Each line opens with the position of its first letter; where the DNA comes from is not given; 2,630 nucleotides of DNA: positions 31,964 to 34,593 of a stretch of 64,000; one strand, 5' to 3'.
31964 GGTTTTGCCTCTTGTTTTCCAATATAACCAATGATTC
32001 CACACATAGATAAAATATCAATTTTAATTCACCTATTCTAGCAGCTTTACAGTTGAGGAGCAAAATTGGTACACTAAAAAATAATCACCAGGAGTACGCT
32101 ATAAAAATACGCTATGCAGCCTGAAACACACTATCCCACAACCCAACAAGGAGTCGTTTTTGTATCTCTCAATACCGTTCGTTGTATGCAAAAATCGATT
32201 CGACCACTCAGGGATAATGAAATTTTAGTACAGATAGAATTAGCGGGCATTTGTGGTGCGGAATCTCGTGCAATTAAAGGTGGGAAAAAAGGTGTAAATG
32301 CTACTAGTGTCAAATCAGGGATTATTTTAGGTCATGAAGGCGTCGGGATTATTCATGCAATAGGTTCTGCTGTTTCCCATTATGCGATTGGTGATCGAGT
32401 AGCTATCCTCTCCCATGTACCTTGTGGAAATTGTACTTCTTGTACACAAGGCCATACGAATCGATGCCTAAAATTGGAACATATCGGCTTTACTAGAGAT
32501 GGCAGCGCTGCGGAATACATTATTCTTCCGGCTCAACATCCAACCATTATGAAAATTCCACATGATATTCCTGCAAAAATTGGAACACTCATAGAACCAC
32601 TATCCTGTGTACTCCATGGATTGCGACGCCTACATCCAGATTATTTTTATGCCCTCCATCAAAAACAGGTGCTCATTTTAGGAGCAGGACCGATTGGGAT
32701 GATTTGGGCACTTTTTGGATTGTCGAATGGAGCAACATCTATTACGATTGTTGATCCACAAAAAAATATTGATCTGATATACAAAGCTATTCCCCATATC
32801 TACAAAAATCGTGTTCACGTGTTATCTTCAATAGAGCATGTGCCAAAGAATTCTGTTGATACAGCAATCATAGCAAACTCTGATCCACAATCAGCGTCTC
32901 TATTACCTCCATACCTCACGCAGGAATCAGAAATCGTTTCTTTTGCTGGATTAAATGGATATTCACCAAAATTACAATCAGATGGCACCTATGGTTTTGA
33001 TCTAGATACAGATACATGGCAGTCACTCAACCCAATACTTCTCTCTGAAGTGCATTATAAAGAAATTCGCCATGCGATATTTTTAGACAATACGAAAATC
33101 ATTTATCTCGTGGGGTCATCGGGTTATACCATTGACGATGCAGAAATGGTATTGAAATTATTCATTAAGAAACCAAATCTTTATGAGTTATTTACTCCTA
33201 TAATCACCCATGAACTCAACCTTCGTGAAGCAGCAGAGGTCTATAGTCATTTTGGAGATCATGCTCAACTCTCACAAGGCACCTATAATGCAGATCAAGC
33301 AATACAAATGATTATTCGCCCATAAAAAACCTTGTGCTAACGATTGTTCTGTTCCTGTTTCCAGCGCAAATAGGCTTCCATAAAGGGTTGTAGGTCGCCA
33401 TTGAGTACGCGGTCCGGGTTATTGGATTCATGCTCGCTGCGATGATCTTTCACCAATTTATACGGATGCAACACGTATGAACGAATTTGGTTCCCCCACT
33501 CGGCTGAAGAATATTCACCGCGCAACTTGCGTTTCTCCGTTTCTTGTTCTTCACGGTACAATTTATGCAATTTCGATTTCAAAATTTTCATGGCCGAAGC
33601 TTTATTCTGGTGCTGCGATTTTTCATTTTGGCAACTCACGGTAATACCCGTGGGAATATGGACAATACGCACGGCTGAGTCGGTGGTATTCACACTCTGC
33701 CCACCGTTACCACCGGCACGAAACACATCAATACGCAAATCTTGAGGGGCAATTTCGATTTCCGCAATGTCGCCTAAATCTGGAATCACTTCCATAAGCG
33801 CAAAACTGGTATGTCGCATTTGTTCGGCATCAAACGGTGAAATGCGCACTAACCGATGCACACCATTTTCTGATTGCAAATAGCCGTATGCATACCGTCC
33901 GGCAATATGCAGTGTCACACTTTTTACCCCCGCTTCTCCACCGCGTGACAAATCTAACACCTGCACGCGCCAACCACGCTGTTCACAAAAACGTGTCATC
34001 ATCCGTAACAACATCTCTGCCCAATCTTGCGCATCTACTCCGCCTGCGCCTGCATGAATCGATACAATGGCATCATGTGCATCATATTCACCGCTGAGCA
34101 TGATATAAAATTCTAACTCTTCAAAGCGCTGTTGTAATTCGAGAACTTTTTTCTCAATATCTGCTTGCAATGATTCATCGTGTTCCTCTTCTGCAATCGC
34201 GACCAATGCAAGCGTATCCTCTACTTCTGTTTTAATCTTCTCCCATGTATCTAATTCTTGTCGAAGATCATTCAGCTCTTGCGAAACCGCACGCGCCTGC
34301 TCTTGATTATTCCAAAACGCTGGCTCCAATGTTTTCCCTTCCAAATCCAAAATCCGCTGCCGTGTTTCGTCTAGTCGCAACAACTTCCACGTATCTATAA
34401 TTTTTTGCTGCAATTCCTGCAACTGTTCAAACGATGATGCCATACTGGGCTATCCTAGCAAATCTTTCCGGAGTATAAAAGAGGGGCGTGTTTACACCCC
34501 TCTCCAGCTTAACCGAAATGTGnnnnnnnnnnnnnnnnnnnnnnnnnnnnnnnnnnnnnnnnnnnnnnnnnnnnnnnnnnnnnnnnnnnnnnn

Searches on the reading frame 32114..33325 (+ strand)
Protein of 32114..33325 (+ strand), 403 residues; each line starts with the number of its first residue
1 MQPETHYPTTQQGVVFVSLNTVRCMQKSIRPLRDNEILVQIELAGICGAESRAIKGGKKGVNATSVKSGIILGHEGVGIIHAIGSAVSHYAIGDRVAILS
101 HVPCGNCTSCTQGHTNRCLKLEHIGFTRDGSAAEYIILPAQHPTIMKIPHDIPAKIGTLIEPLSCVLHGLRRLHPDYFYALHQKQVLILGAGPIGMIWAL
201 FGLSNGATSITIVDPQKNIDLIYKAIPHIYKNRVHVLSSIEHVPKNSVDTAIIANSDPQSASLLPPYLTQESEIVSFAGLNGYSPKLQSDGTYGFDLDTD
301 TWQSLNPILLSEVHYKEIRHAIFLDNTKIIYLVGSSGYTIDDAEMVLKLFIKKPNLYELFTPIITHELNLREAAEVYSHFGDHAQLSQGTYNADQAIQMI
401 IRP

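Call 53: search_protein_families(library=pfam, proteins=[window:32114-33325:+], max_evalue=0.0001)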
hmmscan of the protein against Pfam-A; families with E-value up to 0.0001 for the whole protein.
window:32114-33325:+ (403 aa): 2 families
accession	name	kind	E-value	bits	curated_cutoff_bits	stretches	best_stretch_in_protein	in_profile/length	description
PF08240.17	ADH_N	-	2.9e-24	85.7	23.5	1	34-149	2-103/104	Alcohol dehydrogenase GroES-like domain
PF16912.11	Glu_dehyd_C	-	1.9e-06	28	34.9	1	154-252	1-102/211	Glucose dehydrogenase C-terminus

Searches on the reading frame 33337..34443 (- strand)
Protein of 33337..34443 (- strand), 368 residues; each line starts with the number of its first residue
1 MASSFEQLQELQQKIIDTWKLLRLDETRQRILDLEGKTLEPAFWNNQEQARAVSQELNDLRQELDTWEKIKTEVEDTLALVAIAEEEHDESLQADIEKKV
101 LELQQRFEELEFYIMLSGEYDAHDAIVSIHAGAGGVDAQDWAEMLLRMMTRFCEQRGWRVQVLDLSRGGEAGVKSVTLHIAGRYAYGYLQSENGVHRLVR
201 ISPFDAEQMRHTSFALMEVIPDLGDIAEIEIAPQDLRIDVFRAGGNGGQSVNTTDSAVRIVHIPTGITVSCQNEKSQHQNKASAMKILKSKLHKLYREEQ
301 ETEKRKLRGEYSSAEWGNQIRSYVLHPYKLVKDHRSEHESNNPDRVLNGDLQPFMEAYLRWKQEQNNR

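Call 8: search_protein_families(library=pfam, proteins=[window:33337-34443:-], max_evalue=0.001)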
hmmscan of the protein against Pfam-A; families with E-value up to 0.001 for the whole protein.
window:33337-34443:- (368 aa): 2 families
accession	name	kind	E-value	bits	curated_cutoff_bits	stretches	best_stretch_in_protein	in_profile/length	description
PF03462.23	PCRF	-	1.9e-54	184.9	24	1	28-215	2-192/194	PCRF domain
PF00472.26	RF-1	-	3.8e-42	143.3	35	1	228-335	4-116/116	RF-1 domain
